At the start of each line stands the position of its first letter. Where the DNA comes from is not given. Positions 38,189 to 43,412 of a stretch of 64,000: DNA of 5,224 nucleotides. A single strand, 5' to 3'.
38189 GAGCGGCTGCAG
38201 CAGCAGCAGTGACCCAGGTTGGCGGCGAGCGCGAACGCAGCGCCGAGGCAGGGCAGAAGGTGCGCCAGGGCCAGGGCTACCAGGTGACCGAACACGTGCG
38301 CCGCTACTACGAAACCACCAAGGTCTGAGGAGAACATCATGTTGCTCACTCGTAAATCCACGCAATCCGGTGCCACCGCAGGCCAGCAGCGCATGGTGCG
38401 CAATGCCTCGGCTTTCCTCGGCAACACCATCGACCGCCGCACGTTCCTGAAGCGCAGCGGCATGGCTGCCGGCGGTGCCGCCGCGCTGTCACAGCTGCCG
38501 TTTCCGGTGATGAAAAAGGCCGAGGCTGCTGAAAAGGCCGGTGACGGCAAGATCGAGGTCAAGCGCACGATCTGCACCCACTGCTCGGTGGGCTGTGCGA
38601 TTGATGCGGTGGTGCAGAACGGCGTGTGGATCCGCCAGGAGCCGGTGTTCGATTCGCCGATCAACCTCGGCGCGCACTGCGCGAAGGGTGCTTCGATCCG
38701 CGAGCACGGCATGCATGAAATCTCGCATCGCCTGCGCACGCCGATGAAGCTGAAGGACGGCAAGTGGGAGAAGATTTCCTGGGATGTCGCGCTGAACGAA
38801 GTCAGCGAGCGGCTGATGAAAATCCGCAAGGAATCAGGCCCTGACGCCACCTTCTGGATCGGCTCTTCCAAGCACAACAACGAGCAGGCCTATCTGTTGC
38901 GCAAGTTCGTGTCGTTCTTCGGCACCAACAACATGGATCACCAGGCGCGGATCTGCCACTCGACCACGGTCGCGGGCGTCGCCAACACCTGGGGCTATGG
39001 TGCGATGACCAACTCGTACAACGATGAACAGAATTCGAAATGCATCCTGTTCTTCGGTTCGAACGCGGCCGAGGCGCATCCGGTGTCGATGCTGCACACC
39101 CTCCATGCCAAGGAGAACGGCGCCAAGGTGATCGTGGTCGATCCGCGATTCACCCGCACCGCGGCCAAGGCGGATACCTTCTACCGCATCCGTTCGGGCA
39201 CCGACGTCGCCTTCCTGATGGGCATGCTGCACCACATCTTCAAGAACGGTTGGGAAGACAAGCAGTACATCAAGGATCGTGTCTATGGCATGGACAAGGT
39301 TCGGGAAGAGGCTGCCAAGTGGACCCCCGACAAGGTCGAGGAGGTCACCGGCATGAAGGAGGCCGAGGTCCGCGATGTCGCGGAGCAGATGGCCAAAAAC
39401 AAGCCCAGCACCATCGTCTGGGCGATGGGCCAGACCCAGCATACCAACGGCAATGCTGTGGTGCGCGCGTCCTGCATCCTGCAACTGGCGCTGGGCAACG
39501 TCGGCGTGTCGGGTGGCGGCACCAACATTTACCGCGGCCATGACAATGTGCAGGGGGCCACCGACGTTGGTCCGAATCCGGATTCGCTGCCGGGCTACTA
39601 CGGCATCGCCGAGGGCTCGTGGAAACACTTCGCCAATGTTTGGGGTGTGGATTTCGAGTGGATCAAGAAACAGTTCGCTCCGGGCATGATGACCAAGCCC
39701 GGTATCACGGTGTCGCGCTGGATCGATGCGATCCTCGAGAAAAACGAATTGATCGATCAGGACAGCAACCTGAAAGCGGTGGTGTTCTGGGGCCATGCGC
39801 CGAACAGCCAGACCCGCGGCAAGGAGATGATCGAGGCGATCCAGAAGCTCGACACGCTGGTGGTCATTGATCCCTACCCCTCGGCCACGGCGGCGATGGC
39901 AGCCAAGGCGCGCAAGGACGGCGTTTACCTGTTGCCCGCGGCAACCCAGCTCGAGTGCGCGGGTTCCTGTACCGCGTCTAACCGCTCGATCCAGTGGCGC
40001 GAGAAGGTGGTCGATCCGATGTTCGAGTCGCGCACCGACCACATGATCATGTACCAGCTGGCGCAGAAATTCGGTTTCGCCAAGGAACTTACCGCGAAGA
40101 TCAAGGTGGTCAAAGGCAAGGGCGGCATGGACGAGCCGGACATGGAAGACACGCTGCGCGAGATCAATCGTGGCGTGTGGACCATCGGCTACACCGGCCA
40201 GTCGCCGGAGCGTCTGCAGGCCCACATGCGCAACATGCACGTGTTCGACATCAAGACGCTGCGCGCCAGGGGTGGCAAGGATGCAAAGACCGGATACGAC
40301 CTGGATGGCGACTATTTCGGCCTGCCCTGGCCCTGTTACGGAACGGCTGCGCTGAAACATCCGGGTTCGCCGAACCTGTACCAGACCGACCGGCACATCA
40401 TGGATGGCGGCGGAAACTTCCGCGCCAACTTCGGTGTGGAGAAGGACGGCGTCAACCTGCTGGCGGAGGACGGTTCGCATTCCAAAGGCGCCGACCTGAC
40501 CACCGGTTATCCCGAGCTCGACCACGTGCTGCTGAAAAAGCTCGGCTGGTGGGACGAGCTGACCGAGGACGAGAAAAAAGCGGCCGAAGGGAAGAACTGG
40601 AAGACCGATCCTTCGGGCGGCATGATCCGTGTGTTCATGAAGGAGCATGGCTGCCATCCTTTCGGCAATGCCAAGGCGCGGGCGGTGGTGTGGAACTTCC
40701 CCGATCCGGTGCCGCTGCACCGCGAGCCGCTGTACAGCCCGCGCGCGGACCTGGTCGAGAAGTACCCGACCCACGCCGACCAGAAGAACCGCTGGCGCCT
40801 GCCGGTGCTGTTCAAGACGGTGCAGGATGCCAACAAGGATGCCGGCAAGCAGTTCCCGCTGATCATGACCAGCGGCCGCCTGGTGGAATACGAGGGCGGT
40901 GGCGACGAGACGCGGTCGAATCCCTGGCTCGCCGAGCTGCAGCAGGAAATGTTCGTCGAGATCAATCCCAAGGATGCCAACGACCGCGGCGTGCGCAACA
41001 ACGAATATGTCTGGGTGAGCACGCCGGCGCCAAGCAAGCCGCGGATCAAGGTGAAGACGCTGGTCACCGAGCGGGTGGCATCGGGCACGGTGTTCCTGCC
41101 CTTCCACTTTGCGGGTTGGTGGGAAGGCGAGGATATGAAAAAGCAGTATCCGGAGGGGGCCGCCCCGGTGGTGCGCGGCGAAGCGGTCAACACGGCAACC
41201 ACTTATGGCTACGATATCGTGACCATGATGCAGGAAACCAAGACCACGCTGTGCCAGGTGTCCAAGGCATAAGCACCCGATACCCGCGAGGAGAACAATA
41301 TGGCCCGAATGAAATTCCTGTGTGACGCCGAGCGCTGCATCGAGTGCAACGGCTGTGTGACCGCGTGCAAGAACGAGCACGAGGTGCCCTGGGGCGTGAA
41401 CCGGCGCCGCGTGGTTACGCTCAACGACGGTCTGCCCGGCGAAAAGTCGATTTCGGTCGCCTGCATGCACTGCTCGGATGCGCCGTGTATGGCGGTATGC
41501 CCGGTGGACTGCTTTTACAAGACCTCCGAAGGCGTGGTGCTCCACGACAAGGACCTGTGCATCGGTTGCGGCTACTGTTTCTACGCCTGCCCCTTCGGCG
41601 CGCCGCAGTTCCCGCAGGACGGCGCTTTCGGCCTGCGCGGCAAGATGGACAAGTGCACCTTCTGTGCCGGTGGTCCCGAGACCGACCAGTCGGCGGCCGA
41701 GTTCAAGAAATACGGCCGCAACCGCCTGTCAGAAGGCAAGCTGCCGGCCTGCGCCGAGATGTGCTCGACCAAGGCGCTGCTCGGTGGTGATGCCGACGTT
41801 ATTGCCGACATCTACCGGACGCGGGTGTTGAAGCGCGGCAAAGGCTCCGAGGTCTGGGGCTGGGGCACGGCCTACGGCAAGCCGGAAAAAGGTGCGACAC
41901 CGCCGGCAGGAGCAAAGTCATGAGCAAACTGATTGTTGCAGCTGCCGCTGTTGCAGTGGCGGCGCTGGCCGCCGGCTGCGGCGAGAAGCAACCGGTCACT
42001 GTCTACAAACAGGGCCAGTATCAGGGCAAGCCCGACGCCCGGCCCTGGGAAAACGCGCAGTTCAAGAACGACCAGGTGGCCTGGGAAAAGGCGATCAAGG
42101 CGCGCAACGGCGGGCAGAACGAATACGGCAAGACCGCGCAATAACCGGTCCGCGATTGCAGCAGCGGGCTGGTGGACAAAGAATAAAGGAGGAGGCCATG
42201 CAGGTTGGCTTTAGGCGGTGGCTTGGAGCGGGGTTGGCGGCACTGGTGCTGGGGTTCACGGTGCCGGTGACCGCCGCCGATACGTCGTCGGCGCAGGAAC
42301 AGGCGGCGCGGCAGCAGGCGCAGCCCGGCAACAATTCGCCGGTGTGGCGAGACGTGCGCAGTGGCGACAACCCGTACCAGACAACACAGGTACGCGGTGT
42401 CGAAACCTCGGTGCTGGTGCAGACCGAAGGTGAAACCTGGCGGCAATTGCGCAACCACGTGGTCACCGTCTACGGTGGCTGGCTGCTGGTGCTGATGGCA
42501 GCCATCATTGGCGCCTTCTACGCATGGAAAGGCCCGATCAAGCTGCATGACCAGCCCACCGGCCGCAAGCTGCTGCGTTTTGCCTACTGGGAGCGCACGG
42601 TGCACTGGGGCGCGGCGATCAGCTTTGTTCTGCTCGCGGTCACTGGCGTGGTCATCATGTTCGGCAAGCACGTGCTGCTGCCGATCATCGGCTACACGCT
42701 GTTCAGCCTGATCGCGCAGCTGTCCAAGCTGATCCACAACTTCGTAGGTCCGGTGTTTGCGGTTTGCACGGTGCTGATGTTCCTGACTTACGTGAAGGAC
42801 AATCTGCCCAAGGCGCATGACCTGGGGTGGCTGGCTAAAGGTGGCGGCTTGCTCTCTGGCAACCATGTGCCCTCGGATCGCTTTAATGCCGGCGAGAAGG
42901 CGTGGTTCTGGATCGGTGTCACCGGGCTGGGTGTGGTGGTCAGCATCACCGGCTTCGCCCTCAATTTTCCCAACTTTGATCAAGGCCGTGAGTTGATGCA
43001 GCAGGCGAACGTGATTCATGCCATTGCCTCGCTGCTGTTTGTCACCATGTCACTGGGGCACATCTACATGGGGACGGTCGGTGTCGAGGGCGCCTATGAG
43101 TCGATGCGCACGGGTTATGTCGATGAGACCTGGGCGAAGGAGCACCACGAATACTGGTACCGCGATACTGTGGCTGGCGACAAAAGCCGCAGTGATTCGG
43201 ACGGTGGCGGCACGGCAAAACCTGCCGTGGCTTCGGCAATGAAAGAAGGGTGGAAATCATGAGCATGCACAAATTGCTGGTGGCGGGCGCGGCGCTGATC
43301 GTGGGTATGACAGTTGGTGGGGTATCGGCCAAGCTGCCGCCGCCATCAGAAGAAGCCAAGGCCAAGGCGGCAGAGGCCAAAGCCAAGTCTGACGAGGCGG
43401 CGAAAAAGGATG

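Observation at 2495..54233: Unexplained recurrent AT-rich element (core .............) at gene boundaries and inside coding N-termini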

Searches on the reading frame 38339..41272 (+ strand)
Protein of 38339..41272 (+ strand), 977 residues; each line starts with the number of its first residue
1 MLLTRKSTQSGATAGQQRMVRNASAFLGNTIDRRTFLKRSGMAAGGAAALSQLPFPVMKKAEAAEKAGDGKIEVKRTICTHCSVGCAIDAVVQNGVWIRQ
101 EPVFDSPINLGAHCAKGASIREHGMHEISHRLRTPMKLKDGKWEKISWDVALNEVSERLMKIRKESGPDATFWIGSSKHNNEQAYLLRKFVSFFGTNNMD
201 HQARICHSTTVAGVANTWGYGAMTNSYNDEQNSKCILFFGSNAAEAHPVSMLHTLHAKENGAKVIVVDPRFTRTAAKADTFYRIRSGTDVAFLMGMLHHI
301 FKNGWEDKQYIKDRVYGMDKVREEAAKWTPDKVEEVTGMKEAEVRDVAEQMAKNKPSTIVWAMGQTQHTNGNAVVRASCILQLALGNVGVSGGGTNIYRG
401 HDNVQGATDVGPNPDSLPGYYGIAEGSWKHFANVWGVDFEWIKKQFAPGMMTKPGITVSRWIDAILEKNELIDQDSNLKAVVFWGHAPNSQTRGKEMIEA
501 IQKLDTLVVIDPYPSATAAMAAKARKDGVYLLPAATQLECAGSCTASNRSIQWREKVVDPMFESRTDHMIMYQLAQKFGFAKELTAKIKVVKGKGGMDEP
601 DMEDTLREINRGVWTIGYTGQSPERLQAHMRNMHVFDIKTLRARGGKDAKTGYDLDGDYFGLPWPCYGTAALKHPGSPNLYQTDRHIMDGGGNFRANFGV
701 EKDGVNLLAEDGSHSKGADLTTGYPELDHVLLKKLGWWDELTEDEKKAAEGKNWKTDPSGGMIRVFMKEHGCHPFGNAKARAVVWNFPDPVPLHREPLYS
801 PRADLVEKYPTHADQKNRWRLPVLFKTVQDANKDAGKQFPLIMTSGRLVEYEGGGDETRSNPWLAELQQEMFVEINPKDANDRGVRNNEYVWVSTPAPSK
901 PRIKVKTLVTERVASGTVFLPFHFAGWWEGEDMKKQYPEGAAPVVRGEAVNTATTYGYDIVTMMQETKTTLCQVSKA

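Call 52: search_protein_families(library=pfam, proteins=[window:38339-41272:+], max_evalue=0.0001)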
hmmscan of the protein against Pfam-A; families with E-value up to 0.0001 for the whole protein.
window:38339-41272:+ (977 aa): 3 families
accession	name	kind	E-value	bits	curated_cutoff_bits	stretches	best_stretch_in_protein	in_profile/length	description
PF00384.28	Molybdopterin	-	8.3e-51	173.5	24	1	131-576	1-352/353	Molybdopterin oxidoreductase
PF01568.27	Molydop_binding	-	5.2e-17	62.3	26.8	1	841-970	1-109/110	Molydopterin dinucleotide binding domain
PF04879.21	Molybdop_Fe4S4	-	1.3e-11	44.7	22.7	1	73-123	2-52/55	Molybdopterin oxidoreductase Fe4S4 domain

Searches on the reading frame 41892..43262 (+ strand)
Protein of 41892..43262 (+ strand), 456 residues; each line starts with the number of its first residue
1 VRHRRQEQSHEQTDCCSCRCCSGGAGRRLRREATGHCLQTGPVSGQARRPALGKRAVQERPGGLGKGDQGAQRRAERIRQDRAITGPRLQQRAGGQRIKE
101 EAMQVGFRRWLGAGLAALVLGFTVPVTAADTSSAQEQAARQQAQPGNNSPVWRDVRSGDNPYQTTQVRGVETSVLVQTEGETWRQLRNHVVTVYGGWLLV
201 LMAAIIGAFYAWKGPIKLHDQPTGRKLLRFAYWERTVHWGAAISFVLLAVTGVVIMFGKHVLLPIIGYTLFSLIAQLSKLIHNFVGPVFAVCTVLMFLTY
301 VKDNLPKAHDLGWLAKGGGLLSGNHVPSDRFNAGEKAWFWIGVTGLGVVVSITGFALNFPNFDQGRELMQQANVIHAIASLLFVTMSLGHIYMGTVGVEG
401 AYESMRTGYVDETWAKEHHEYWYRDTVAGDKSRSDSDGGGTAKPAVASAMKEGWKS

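Call 39: search_protein_families(library=pfam, proteins=[window:41892-43262:+], max_evalue=0.00001)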
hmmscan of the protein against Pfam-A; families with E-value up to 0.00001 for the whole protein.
window:41892-43262:+ (456 aa): 1 family
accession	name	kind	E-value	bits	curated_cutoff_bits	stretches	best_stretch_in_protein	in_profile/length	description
PF01292.26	Ni_hydr_CYTB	-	8.3e-20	71.7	30.1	1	230-407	2-178/179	Prokaryotic cytochrome b561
